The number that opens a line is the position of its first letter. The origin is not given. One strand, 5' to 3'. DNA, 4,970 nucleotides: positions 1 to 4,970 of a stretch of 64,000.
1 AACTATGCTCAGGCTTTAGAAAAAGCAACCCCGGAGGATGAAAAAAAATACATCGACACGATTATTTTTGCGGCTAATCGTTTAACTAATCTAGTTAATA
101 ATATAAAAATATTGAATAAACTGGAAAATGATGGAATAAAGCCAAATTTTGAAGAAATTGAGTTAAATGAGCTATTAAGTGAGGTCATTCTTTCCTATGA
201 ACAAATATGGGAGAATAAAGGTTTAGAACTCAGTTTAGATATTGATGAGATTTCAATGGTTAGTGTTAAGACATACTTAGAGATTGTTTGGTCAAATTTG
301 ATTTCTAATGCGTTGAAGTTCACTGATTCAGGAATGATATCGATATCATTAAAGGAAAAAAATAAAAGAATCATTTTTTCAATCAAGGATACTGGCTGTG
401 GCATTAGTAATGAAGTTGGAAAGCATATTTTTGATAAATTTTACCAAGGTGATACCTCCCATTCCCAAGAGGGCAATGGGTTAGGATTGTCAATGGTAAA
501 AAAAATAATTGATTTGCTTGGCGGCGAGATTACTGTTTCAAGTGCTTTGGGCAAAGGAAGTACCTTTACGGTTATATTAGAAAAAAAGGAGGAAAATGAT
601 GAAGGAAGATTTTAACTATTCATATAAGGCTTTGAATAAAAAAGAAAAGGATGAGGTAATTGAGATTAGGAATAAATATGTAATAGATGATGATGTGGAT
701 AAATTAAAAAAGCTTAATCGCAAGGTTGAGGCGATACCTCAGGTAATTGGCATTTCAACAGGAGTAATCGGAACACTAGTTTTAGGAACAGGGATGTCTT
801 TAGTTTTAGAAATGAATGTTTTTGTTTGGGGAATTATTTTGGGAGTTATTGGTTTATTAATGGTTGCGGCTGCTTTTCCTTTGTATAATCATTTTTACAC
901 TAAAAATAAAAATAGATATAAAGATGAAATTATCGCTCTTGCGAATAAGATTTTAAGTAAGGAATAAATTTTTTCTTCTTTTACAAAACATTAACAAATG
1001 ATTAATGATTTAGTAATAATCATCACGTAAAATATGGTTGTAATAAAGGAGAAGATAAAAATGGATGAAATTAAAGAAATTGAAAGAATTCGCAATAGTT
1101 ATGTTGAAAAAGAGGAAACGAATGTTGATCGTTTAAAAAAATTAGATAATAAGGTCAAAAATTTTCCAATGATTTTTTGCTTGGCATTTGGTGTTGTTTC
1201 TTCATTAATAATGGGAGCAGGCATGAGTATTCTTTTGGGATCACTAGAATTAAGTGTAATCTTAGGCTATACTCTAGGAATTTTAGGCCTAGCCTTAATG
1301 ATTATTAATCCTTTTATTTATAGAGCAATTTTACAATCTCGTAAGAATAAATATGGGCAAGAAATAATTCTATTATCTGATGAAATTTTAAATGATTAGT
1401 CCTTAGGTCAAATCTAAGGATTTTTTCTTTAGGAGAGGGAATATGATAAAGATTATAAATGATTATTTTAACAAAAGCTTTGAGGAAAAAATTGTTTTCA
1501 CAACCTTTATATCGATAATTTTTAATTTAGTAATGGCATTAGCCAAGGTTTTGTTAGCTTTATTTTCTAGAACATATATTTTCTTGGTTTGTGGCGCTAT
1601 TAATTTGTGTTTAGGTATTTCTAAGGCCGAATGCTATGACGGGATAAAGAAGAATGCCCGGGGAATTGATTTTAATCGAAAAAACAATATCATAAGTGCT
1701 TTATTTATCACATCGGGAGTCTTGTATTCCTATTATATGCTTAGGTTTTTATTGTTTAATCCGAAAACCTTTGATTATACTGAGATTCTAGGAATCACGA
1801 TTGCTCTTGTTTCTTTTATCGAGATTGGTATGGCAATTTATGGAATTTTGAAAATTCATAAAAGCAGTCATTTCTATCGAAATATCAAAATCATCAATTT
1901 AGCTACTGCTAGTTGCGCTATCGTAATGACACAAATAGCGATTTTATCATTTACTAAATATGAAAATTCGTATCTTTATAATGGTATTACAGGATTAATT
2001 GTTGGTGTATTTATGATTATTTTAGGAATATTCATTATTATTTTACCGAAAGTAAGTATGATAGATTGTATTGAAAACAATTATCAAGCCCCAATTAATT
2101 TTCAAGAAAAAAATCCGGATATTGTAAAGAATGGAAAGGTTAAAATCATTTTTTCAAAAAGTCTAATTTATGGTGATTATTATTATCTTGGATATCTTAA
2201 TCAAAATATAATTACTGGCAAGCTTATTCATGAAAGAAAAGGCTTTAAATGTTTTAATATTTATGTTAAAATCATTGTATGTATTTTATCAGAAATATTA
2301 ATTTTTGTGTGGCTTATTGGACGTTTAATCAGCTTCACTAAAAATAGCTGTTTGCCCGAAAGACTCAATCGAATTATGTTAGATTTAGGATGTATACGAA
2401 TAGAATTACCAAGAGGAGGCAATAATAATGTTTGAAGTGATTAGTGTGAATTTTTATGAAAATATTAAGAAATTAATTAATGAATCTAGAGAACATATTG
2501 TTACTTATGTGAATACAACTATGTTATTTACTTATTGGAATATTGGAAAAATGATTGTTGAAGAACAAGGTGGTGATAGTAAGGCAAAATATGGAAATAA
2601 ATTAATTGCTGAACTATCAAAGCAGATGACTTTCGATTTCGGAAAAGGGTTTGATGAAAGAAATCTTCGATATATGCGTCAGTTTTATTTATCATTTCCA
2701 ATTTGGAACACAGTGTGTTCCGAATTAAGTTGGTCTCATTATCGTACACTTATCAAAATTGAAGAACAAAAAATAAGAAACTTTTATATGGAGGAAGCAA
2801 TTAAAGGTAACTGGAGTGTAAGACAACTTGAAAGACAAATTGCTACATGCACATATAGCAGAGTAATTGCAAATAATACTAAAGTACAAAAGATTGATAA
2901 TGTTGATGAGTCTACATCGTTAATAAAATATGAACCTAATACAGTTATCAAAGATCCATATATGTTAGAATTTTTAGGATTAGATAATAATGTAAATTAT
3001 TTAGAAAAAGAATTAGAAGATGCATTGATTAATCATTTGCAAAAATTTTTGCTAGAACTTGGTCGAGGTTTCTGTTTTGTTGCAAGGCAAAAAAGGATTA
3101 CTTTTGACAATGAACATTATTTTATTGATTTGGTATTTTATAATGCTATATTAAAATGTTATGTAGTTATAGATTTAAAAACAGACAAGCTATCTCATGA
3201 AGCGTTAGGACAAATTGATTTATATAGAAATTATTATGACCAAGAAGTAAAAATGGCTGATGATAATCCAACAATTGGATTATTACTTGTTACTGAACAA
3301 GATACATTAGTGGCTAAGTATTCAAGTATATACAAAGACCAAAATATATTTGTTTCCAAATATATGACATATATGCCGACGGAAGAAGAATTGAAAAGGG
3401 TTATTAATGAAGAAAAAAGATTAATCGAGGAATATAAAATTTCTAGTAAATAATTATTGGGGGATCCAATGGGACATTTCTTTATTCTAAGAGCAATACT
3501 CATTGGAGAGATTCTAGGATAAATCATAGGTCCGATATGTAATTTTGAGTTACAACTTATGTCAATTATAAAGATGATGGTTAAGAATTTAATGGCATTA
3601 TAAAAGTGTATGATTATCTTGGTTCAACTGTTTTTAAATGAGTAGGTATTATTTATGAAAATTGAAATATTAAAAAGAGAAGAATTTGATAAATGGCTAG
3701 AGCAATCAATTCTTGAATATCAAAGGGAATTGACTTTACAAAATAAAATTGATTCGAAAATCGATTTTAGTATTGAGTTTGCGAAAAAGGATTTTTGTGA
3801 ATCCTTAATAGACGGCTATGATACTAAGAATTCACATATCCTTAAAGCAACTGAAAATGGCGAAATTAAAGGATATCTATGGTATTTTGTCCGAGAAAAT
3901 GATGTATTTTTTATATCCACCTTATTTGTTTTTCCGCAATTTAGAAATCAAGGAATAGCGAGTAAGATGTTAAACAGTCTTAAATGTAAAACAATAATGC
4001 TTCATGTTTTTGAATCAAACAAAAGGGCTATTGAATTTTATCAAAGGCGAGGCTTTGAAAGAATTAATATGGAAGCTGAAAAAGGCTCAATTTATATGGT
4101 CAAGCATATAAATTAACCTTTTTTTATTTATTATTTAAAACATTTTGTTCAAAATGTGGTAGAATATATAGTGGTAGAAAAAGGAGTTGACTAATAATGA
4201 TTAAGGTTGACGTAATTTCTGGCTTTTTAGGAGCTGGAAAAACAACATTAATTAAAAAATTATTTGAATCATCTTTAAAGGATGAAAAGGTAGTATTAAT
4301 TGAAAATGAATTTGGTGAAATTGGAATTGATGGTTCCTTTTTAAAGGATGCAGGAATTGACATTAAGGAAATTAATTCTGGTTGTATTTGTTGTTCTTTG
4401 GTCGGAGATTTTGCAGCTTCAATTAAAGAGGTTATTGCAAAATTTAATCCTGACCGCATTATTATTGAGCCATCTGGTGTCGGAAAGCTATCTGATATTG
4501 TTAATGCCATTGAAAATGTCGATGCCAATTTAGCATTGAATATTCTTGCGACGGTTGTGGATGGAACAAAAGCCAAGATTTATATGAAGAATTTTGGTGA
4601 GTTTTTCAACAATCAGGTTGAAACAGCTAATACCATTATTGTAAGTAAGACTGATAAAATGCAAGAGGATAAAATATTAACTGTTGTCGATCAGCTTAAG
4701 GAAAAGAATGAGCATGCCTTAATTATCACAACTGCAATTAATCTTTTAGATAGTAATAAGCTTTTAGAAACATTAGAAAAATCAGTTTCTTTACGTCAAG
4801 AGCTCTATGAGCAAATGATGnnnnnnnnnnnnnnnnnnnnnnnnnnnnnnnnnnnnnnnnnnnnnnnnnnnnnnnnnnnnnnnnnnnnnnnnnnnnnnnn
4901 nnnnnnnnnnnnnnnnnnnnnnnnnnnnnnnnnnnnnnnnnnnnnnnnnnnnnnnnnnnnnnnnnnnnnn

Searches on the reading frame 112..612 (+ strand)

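Call 62: search_protein_families(library=pfam, proteins=[window:112-612:+], max_evalue=0.00001)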
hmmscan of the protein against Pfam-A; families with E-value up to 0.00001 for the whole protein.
window:112-612:+ (167 aa): 2 families
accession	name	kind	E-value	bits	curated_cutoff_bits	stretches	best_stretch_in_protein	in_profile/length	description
PF02518.31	HATPase_c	-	5.9e-29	101.2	26.4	1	55-158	5-109/111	Histidine kinase-, DNA gyrase B-, and HSP90-like ATPase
PF14501.12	HATPase_c_5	-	2.2e-06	28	22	1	52-144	6-90/102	GHKL domain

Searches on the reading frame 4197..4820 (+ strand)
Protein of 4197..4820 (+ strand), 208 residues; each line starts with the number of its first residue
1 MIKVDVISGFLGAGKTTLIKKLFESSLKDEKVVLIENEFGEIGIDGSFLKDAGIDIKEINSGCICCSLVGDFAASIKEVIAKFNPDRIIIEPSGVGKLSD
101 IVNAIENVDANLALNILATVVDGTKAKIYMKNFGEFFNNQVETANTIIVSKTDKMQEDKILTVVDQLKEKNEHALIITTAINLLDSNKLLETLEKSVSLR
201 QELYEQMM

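Call 19: search_protein_representatives(protein=window:4197-4820:+)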
Query: 208 residues. Proteins with E-value up to 0.001 (for the whole library): 17260; up to 1e-10: 8479; up to 1e-30: 773. The best 150 are listed.
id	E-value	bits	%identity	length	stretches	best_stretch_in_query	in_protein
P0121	3.6e-110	382.4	59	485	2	1-159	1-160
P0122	9.8e-79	279.9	66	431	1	1-207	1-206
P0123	7.5e-75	267.3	62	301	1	1-204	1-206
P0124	1.1e-74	266.7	60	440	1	1-206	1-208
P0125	1.3e-74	266.5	63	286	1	3-204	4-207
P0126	5.2e-74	264.5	63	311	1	3-205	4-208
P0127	5.6e-74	264.4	61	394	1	1-206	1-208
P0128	5.9e-74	264.3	62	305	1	1-204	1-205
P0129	6.0e-74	264.3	61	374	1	1-206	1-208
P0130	1.0e-73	263.6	62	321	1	1-206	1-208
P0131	2.7e-73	262.2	62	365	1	1-206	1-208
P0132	1.3e-72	259.9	61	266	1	3-206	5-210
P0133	1.9e-72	259.4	63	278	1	1-196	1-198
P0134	2.8e-72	258.8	61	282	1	1-204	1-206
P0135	2.9e-72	258.8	61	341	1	1-207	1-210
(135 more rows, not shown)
